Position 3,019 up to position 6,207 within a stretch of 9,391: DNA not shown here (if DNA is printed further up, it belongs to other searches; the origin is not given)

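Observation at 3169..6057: PurS-PurS-PurL single-chain FGAM synthetase with a separate PurQ: an intermediate between small- and large-PurL systems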

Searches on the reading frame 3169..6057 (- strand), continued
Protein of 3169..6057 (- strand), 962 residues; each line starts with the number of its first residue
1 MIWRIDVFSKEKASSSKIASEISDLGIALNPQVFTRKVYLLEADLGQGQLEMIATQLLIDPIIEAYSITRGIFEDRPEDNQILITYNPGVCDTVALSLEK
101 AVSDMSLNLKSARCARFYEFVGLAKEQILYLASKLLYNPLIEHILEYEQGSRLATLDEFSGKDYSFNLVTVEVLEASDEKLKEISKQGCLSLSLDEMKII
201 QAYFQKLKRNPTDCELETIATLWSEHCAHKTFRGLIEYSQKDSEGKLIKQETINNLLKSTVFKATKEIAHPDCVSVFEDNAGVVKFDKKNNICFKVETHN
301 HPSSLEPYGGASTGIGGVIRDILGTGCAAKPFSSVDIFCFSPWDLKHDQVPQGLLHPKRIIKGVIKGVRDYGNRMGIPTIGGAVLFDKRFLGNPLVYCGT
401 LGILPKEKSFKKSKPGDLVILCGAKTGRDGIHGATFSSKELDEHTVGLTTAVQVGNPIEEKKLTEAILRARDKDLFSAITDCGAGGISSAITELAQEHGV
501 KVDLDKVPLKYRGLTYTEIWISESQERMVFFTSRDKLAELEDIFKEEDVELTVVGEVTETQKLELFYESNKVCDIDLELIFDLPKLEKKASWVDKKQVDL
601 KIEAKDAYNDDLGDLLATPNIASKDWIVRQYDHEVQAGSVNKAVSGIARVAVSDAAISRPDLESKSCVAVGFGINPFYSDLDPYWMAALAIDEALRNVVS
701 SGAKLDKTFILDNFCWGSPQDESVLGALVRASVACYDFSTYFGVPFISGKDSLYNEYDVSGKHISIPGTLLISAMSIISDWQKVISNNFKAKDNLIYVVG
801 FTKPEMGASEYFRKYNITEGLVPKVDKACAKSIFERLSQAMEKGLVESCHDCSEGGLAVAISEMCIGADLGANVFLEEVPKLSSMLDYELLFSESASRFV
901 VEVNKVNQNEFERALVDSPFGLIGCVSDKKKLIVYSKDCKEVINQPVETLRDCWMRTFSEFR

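Call 36: predict_structure(alignment_id=A3)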
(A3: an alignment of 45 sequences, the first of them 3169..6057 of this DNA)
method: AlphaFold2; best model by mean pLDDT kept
length: 962 residues; sequences in the alignment: 45
mean_pLDDT: 87.1   pTM: 0.88
mean pLDDT of the five models: 87.1, 86.5, 85.6, 84.3, 81.0
residues with pLDDT >= 90: 543; 70-90: 336; 50-70: 68; < 50: 15
segments of 3 or more residues with pLDDT < 50: 302-305, 307-313
pLDDT, mean of each block of 10 residues (from residue 1): 93 86 79 93 92 93 93 89 83 80 89 92 90 75 84 80 81 94 80 89 95 90 75 88 94 90 93 85 94 85 45 57 91 87 84 75 74 77 83 82 94 95 76 56 54 66 92 94 81 91 90 81 81 96 92 96 94 93 87 91 94 95 82 66 78 90 94 89 94 97 96 87 93 96 87 70 80 95 94 97 92 89 94 97 96 94 95 97 92 96 97 95 97 95 97 92 82
secondary structure, 60 per line:
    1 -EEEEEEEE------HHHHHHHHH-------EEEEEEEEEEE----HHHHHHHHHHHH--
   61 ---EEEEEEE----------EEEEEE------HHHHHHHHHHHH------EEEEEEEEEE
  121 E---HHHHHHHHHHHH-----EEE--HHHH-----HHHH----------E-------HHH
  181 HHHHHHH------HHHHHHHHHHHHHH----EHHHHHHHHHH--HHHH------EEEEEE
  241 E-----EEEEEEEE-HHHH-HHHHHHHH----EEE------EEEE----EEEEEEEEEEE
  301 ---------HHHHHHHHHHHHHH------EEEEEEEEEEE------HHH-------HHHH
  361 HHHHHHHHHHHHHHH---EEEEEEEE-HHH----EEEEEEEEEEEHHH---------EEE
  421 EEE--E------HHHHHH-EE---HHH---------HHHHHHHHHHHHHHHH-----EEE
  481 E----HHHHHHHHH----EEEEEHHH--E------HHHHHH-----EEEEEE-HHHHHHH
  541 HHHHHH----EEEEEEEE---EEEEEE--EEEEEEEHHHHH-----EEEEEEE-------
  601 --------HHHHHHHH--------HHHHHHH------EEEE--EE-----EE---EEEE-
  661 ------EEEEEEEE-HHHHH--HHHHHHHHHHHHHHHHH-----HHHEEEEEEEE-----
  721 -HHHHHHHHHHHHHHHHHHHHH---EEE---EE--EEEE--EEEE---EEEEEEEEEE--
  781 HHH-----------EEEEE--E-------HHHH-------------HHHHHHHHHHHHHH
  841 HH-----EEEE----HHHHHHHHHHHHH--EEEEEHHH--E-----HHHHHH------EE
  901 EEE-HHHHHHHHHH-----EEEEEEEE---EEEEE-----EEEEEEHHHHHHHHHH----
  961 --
elements in order (helices of 4 or more, strands of 3 or more residues): E2-9 H16-24 E32-42 H47-58 E64-70 E81-86 H93-104 E111-121 H125-136 E142-144 H147-150 H156-159 H178-187 H194-207 H213-222 H225-228 E235-241 E247-254 H256-259 H261-268 E273-275 E282-285 E290-300 H310-323 E330-340 H357-375 E379-386 E395-405 E418-423 H433-438 H457-472 E478-481 H486-494 E499-503 H516-521 E527-532 H534-546 E551-558 E562-567 E570-576 H577-581 E587-593 H609-616 H625-631 E638-641 E656-659 E667-674 H676-680 H683-699 E708-715 H722-742 E746-748 E756-759 E762-765 E769-778 E795-799 H810-813 H827-842 E848-851 H856-868 E871-875 H887-892 E899-903 H905-914 E920-927 E931-935 E941-946 H947-956

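Call 39: fold_search(model_id=the predicted structure, library=pdb)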
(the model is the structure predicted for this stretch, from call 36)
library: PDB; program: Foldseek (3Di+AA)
matches with E <= 10: 366; with E <= 0.001: 106
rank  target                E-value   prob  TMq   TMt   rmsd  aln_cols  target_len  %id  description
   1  4lgy                  7.3e-68  1.00  0.85  0.65   4.3      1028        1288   22  Importance of Hydrophobic Cavities in Allosteric Regulation of Formylglycinamide Synthetase: Insight from Xenon Trapping (released 2013-12-11)
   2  6jt9                  2.4e-67  1.00  0.85  0.64   4.4      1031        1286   23  Crystal Structure of D464A mutant of FGAM Synthetase (released 2020-03-04)
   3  4l78                  7.4e-67  1.00  0.85  0.64   4.4      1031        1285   22  Xenon Trapping and Statistical Coupling Analysis Uncover Regions Important for Structure and Function of Multidomain Pro (released 2013-12-11)
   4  6jt8                  1.1e-66  1.00  0.85  0.64   4.5      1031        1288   22  Crystal structure of 450-451_deletion mutant of FGAM Synthetase (released 2020-03-04)
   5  6jta                  1.2e-66  1.00  0.87  0.65   4.3      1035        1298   23  Crystal Structure of D464A L465A mutant of FGAM Synthetase (released 2020-03-04)
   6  4r7g                  1.3e-66  1.00  0.84  0.64   4.5      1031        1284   23  Determination of the formylglycinamide ribonucleotide amidotransferase ammonia pathway by combining 3D-RISM theory with  (released 2015-01-21)
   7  6lyl                  2.1e-66  1.00  0.85  0.64   4.4      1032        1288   22  Crystal structure of S1052D mutant of Formylglycinamidine synthetase (released 2021-02-17)
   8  3ugj                  2.9e-66  1.00  0.85  0.64   4.4      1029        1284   22  Formyl Glycinamide ribonucletide amidotransferase from Salmonella Typhimurum: Role of the ATP complexation and glutamina (released 2012-06-06)
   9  6jt7                  4.6e-66  1.00  0.85  0.65   4.4      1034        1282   22  Crystal structure of 452-453_deletion mutant of FGAM Synthetase (released 2020-03-04)
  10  1t3t                  5.1e-66  1.00  0.85  0.65   4.3      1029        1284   22  Structure of Formylglycinamide synthetase (released 2004-09-14)
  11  6lyk                  6.7e-66  1.00  0.85  0.64   4.3      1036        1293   22  Crystal Structure of R1263A mutant of Formylglycinamidine Synthetase (released 2021-02-17)
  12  6lym                  1.1e-65  1.00  0.85  0.64   4.4      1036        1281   22  Crystal structure of D657A mutant of formylglycinamidine synthetase (released 2021-02-17)
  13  6lyo                  1.7e-65  1.00  0.85  0.64   4.3      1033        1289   21  Crystal Structure of H296A mutant of Formylglycinamidine Synthetase (released 2021-02-17)
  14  7dw7                  2.5e-65  1.00  0.85  0.64   4.3      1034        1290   22  Crystal Structure of N1051A mutant of Formylglycinamidine Synthetase (released 2022-01-19)
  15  3ujn                  1.2e-63  1.00  0.84  0.64   4.4      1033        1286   22  Formyl Glycinamide Ribonucleotide Amidotransferase from Salmonella Typhimurium : Role of the ATP complexation and glutam (released 2012-06-06)
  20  3viu                  3.6e-57  1.00  0.68  0.92   3.5       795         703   28  Crystal structure of PurL from thermus thermophilus (released 2012-01-18)
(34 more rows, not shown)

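Call 52: search_solved_structures(query=window:3169-6057:-, max_evalue=0.00001)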
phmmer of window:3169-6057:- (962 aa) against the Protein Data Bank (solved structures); distinct sequences matched with E-value up to 0.00001: 19.
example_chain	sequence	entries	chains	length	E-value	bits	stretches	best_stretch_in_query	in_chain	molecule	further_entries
3viu_A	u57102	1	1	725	1.9e-93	317.4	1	279-929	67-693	Phosphoribosylformylglycinamidine synthase 2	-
3d54_A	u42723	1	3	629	1.3e-69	238.5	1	276-585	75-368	Phosphoribosylformylglycinamidine synthase II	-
1vk3_A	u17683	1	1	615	1.9e-69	238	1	276-585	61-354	Phosphoribosylformylglycinamidine synthase II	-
2hs0_A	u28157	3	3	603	2e-69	237.9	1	275-585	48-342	Phosphoribosylformylglycinamidine synthase II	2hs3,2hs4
2hru_A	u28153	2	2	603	4.5e-68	233.4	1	275-585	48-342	Phosphoribosylformylglycinamidine synthase II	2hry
6jt9_A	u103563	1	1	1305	4.3e-52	180.6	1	177-928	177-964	Phosphoribosylformylglycinamidine synthase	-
4r7g_A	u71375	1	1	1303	5.8e-52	180.1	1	177-928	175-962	Phosphoribosylformylglycinamidine synthase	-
1t3t_A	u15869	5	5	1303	5.9e-52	180.1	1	177-928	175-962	Phosphoribosylformylglycinamidine synthase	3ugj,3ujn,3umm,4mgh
4l78_A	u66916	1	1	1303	5.9e-52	180.1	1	177-928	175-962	Phosphoribosylformylglycinamidine synthase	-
6lyl_A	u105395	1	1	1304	5.9e-52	180.1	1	177-928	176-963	Phosphoribosylformylglycinamidine synthase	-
7dw7_A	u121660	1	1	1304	5.9e-52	180.1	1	177-928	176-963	Phosphoribosylformylglycinamidine synthase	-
6lyk_A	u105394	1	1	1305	5.9e-52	180.1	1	177-928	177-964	Phosphoribosylformylglycinamidine synthase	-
6jta_A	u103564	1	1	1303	1e-51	179.3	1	177-928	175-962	Phosphoribosylformylglycinamidine synthase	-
4lgy_A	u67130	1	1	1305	1.5e-51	178.7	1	177-928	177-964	Phosphoribosylformylglycinamidine synthase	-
6jt7_A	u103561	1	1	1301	3.2e-51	177.7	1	177-928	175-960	Phosphoribosylformylglycinamidine synthase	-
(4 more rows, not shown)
